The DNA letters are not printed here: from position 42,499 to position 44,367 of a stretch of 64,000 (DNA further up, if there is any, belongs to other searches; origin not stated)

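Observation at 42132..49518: Candidate cytochrome-free, copper-only quinol-to-N2O electron transfer module (NrfCD-like + five cupredoxins + embedded two-component system)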

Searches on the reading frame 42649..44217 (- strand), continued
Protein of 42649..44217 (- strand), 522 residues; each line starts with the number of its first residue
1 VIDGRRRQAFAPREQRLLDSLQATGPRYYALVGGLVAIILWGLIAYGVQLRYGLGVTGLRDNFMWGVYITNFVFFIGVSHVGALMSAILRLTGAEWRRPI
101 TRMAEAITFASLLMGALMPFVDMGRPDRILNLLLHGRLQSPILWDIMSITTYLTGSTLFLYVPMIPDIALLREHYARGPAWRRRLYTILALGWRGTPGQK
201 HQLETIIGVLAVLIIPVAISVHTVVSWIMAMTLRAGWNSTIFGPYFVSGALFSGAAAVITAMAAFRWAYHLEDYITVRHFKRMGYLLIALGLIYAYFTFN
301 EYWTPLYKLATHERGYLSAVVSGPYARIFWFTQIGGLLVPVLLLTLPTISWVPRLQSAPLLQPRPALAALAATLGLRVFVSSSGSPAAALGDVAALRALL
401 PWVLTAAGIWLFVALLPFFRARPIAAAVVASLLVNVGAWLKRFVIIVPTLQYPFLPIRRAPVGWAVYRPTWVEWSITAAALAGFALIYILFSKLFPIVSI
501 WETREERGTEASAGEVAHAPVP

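Call 30: find_related_loci(query=A3, collection=genome_contigs, flank=10000)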
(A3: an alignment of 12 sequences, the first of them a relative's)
Query A3 (522 aa) in genome_contigs; peptide patterns used: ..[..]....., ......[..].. (x = any residue, [..] = any of these).
600 stretches matched a pattern (row limit reached: there are more); 592 encode a relative of the query (tblastn E <= 1e-3); the best 80 are kept; 80 distinct loci.
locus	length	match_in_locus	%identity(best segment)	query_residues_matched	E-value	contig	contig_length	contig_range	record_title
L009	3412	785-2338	85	1-516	0e+0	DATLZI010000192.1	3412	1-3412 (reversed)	MAG TPA_asm: bacterium isolate SMAG_U13294 k141_63737, whole genome shotgun sequence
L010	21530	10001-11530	75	6-516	0e+0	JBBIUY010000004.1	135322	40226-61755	MAG: Armatimonadota bacterium isolate BR2S70218_bin_64 NODE_119_length_135322_cov_27.336143, whole genome shotgun sequen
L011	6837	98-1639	76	1-515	0e+0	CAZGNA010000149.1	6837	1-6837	MAG TPA_asm: uncultured bacterium isolate binchicken_co30_89 genome assembly, contig: NODE_6264_length_6837_cov_7.407402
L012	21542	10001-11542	73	8-522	0e+0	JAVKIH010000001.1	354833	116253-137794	MAG: Candidatus Geohabitans tengchongensis isolate JZ-2_201803_bins_100 JZ-2_201803_bins_100_scaffold_1, whole genome sh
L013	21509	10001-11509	72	8-511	0e+0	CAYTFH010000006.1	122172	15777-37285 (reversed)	MAG TPA_asm: uncultured bacterium isolate binchicken_co30_114 genome assembly, contig: NODE_170_length_122172_cov_107.49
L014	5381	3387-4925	61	9-522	0e+0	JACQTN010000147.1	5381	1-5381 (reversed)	MAG: Armatimonadetes bacterium isolate NC_groundwater_1412_Ag_S-0.65um_69_20 S_p65_S5_coassembly_k141_1165796, whole gen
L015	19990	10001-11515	55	13-519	4e-167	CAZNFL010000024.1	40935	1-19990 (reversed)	MAG TPA_asm: uncultured Anaerolineaceae bacterium isolate SRP136066_co1_263 genome assembly, contig: NODE_688_length_409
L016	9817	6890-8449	52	13-520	1e-151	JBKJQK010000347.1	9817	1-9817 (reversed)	MAG: Anaerolineae bacterium isolate ant_bin.496 S1Ck117_6256483_flag_0_multi_13.0000_len_9817, whole genome shotgun sequ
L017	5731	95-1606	52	12-521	6e-147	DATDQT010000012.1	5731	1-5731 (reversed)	MAG TPA_asm: bacterium isolate SMAG_U7955 k141_602469, whole genome shotgun sequence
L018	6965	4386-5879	50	5-507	3e-136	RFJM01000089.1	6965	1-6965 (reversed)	MAG: Caldilineae bacterium isolate J102 k99_185889, whole genome shotgun sequence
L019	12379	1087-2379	47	14-511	6e-134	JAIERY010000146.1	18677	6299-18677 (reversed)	MAG: Cytophagaceae bacterium isolate co.spades.METABAT.1kb_183 c_000000436363, whole genome shotgun sequence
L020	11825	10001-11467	50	12-505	1e-130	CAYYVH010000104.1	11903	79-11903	MAG TPA_asm: uncultured Anaerolineales bacterium isolate binchicken_co275_18 genome assembly, contig: NODE_8160_length_1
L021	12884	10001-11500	45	11-522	7e-128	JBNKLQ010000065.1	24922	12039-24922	MAG: Candidatus Promineifilaceae bacterium isolate H1H2.bin.11.strict NODE_65_length_24922_cov_4.128919, whole genome sh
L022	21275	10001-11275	59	17-518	1e-124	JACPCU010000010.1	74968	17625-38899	MAG: Thaumarchaeota archaeon isolate NC_groundwater_291_Ag_S-0.65um_49_13 S6_GD2017_2_S65_scaffold_81, whole genome shot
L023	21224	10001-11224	61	35-510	1e-123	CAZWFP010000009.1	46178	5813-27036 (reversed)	MAG TPA_asm: uncultured Planctomycetaceae bacterium isolate binchicken_co30_91 genome assembly, contig: NODE_755_length_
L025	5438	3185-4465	55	14-505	2e-121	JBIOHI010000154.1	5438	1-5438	MAG: Bacteroidia bacterium isolate GcL13-5 k141_1108159_length_5438_cov_9.0000, whole genome shotgun sequence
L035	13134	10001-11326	58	11-522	6e-117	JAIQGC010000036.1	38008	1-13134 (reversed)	MAG: Terriglobia bacterium isolate SRVP_33 SRVP18_hole-7m-from-trench_1_80cm_scaffold_597, whole genome shotgun sequence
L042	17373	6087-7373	56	15-522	8e-114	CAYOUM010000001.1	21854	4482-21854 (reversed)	MAG TPA_asm: uncultured Methanomassiliicoccales archaeon isolate binchicken_co260_609 genome assembly, contig: NODE_3245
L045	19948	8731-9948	56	32-505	2e-113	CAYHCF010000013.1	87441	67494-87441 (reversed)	MAG TPA_asm: uncultured Chitinophaga sp. isolate ERP119702_co1_220 genome assembly, contig: NODE_161_length_87441_cov_95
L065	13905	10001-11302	51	12-519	2e-108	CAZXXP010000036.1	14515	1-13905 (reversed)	MAG TPA_asm: uncultured Nitrosopumilales archaeon isolate SRP119689_co1_185 genome assembly, contig: NODE_5934_length_14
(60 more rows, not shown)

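Call 49: find_encoding_contigs(protein=P0002, flank=10000, max_places=1)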
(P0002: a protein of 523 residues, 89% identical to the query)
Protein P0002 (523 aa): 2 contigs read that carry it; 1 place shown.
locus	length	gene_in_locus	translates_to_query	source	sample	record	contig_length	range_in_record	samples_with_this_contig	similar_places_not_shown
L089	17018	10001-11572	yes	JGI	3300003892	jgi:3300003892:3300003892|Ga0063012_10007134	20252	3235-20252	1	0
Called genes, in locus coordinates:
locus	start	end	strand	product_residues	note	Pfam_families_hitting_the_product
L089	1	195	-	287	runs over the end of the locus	PF02653:BPD_transp_2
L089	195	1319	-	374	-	PF02653:BPD_transp_2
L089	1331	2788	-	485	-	PF00005:ABC_tran, PF13304:AAA_21 (faint), PF00005:ABC_tran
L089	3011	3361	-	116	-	PF03779:SPW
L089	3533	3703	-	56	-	-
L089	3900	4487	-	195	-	-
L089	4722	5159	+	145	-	-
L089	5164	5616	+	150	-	PF13473:Cupredoxin_1 (weak)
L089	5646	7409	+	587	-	PF02743:dCache_1, PF00672:HAMP, PF07730:HisKA_3, PF02518:HATPase_c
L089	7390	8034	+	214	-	PF00072:Response_reg, PF00196:GerE, PF04545:Sigma70_r4 (weak), PF08281:Sigma70_r4_2 (weak)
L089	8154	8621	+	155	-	PF13473:Cupredoxin_1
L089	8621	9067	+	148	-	PF13473:Cupredoxin_1 (weak)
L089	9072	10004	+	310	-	PF13237:Fer4_10 (weak), PF12838:Fer4_7 (weak), PF13247:Fer4_11, PF00037:Fer4 (weak), PF12837:Fer4_6 (weak), PF13237:Fer4_10 (weak), PF12838:Fer4_7, PF13247:Fer4_11, +6 more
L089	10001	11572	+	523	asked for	PF03916:NrfD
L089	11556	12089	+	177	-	PF09134:Invasin_D3 (weak), PF02369:Big_1 (weak)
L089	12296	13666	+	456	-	PF01266:DAO (faint)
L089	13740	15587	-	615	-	PF00122:E1-E2_ATPase, PF00702:Hydrolase, PF08282:Hydrolase_3 (faint), PF12710:HAD (weak)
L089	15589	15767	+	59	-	-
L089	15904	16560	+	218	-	PF12840:HTH_20 (weak), PF13412:HTH_24 (weak), PF01022:HTH_5 (weak)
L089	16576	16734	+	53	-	-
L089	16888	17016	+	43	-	?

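Call 50: find_encoding_contigs(protein=P0016, flank=10000, max_places=1)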
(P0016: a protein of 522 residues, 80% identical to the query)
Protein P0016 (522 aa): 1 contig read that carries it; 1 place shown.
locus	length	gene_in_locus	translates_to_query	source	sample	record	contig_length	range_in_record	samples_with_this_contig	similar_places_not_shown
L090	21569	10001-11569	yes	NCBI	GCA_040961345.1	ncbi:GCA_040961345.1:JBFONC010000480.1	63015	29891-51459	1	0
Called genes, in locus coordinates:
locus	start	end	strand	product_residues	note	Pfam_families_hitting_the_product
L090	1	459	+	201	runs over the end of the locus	-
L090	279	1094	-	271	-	-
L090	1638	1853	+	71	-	-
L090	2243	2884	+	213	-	PF12838:Fer4_7 (weak), PF13237:Fer4_10 (weak), PF13247:Fer4_11, PF13187:Fer4_9 (weak), PF12797:Fer4_2 (weak), PF12837:Fer4_6, PF13237:Fer4_10 (weak), PF00037:Fer4, +2 more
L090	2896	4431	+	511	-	PF03916:NrfD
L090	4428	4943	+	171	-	-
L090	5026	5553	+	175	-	-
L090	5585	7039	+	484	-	-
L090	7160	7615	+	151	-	PF13473:Cupredoxin_1 (weak)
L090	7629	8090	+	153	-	PF13473:Cupredoxin_1 (weak)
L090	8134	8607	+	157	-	PF13473:Cupredoxin_1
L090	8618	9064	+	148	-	PF13473:Cupredoxin_1 (weak)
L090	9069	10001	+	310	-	PF13237:Fer4_10 (weak), PF12838:Fer4_7 (weak), PF13247:Fer4_11, PF00037:Fer4 (weak), PF13237:Fer4_10 (weak), PF12837:Fer4_6 (weak), PF12838:Fer4_7, PF13187:Fer4_9 (weak), +5 more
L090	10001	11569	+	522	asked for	PF03916:NrfD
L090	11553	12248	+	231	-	PF02369:Big_1 (faint)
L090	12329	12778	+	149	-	PF13473:Cupredoxin_1, PF00127:Copper-bind (faint)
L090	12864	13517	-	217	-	PF00072:Response_reg, PF08281:Sigma70_r4_2 (weak), PF00196:GerE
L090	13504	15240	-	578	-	PF13492:GAF_3, PF01590:GAF (weak), PF13185:GAF_2, PF07730:HisKA_3, PF13581:HATPase_c_2 (weak), PF02518:HATPase_c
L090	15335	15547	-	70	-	PF24460:DUF7575 (faint)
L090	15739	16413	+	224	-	PF00072:Response_reg, PF00196:GerE, PF08281:Sigma70_r4_2 (weak)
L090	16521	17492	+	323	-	PF00365:PFK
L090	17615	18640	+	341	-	PF00365:PFK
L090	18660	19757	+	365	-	PF01791:DeoC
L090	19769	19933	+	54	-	-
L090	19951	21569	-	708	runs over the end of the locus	PF00122:E1-E2_ATPase, PF00702:Hydrolase, PF08282:Hydrolase_3 (faint)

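Call 59: search_solved_structures(query=window:42649-44217:-, max_evalue=0.01, show_alignments=2)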
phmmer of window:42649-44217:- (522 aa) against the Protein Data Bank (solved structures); distinct sequences matched with E-value up to 0.01: 4.
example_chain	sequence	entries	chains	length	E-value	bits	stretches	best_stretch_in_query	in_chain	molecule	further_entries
6btm_C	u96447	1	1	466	2.7e-58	201.8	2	35-336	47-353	Alternative Complex III subunit C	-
6lod_C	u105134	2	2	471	2.5e-57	198.6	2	39-343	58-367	Polysulphide reductase NrfD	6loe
8k9e_C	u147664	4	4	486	2.7e-56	195.2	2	52-331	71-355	Polysulphide reductase NrfD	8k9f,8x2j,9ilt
6f0k_C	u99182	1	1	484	9.4e-56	193.4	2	38-340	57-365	Polysulphide reductase NrfD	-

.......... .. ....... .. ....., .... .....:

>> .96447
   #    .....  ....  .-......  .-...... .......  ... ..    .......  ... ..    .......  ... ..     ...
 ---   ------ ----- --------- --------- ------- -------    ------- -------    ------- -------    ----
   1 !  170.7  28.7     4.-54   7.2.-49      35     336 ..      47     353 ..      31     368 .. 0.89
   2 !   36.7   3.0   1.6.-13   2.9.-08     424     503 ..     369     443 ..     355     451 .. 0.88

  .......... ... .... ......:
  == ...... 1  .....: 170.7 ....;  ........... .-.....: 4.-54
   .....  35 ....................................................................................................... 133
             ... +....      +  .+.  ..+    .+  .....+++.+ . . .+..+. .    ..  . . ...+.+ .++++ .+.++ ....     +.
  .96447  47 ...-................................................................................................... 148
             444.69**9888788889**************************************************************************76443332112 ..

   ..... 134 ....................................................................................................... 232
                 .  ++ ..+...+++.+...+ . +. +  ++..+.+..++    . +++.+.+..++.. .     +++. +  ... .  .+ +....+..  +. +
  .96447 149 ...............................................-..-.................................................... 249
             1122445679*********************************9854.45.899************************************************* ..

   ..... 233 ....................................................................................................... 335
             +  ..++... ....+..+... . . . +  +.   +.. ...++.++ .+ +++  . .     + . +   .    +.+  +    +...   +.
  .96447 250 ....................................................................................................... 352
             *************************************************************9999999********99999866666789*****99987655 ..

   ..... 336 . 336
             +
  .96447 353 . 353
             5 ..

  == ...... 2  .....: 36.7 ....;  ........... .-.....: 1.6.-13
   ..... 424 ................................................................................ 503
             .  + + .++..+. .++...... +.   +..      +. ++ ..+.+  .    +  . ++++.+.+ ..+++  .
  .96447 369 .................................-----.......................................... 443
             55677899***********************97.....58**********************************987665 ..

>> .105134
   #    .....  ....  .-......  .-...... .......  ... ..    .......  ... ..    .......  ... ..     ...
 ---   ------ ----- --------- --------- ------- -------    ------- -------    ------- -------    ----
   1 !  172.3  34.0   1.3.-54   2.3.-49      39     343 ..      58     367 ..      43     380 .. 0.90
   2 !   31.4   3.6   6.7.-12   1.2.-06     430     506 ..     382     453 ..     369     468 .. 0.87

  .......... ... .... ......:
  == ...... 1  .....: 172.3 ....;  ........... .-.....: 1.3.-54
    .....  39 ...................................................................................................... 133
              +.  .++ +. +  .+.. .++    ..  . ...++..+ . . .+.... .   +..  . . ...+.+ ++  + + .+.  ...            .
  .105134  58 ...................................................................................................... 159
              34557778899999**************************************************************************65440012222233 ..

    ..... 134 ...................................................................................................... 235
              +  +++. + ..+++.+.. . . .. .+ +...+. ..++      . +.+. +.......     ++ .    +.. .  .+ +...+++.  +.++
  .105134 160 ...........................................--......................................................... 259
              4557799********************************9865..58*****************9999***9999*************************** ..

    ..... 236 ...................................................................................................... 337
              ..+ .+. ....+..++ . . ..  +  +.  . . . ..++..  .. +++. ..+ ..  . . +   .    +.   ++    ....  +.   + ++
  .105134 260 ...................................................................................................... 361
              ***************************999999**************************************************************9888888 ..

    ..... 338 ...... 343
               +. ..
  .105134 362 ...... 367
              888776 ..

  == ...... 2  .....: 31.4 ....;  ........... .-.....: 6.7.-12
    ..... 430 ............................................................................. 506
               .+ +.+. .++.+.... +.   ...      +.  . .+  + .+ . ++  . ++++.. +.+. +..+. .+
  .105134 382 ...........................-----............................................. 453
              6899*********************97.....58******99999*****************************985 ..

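Call 80: search_protein_families(library=pfam, proteins=[L022:11293-12318:+, L001:11644-12489:+, L065:11345-11900:+, L035:8754-9170:+, L042:7999-8568:+, L015:12794-13243:+, L004:11587-12423:+, L015:11556-12401:+, L025:4686-5438:+, L045:10047-11000:+], max_evalue=0.01)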
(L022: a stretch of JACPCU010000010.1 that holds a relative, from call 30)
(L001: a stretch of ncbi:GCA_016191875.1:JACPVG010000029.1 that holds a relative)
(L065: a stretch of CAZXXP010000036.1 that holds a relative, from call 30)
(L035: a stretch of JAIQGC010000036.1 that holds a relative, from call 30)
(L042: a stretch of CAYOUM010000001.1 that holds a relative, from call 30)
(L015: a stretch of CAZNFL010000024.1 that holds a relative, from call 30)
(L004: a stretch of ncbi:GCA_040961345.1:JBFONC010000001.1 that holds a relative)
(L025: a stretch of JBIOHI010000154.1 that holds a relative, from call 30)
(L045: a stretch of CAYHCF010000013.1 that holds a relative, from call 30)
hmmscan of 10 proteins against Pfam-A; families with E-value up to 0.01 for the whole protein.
L022:11293-12318:+ (341 aa): 2 families
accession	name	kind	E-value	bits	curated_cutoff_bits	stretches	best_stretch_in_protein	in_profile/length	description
PF02369.22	Big_1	-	1.9e-05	25.1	34.9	1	184-249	20-85/93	Bacterial Ig-like domain (group 1)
PF16640.11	Big_3_5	-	0.00053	20.9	35.5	1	184-258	15-83/88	Bacterial Ig-like domain (group 3)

L001:11644-12489:+ (281 aa): 1 family
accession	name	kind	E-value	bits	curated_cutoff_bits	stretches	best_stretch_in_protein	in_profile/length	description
PF02369.22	Big_1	-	2.4e-05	24.8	34.9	1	152-219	19-85/93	Bacterial Ig-like domain (group 1)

L065:11345-11900:+ (185 aa): 1 family
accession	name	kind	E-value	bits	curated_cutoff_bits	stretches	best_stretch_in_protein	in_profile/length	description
PF13473.12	Cupredoxin_1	-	0.0079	16.6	27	0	39-137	12-93/104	Cupredoxin-like domain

L035:8754-9170:+ (138 aa): 1 family
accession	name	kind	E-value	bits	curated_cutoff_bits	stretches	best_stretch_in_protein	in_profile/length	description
PF13473.12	Cupredoxin_1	-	0.00068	20.1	27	1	52-121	35-94/104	Cupredoxin-like domain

L042:7999-8568:+ (189 aa): 2 families
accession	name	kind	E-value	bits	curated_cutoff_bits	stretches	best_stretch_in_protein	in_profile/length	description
PF13473.12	Cupredoxin_1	-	0.00019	21.8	27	1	81-166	25-95/104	Cupredoxin-like domain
PF23509.1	MSMEG_3727_PQQ-assoc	-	0.0083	16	27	0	85-117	53-85/152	MSMEG_3727, PQQ-associated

L015:12794-13243:+ (149 aa): 2 families
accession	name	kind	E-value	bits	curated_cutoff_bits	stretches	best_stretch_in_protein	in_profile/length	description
PF13473.12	Cupredoxin_1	-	5.2e-05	23.6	27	1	34-131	24-101/104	Cupredoxin-like domain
PF23509.1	MSMEG_3727_PQQ-assoc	-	0.0011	18.8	27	1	57-121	54-118/152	MSMEG_3727, PQQ-associated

L004:11587-12423:+ (278 aa): 3 families
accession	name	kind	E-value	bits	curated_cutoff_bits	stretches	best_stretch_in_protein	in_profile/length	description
PF13442.11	Cytochrome_CBB3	-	1e-16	61.4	27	1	40-111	3-68/68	Cytochrome C oxidase, cbb3-type, subunit III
PF00034.26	Cytochrom_C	-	9.4e-10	40.1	21.3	1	42-114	3-89/90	Cytochrome c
PF02369.22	Big_1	-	1.2e-07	32.2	34.9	1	151-224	18-91/93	Bacterial Ig-like domain (group 1)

L015:11556-12401:+ (281 aa): 1 family
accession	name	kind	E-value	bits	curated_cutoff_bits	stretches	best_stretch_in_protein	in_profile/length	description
PF02369.22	Big_1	-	0.0069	16.9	34.9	0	152-219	19-85/93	Bacterial Ig-like domain (group 1)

L025:4686-5438:+ (251 aa): 2 families
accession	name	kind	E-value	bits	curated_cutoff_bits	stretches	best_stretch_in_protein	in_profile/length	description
PF02369.22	Big_1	-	2.2e-09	37.7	34.9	2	11-68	11-66/93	Bacterial Ig-like domain (group 1)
PF11974.14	bMG3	-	0.0077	16.6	34.9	0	34-105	27-97/103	Bacterial alpha-2-macroglobulin MG3 domain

L045:10047-11000:+ (317 aa): 3 families
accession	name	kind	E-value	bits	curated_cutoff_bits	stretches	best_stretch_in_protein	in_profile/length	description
PF02369.22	Big_1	-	6.5e-09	36.2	34.9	1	55-116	11-70/93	Bacterial Ig-like domain (group 1)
PF11974.14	bMG3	-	4.9e-05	23.7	34.9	0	75-129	24-75/103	Bacterial alpha-2-macroglobulin MG3 domain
PF17789.7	MG4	-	0.0026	18.4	24.7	0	167-235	20-77/95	Macroglobulin domain MG4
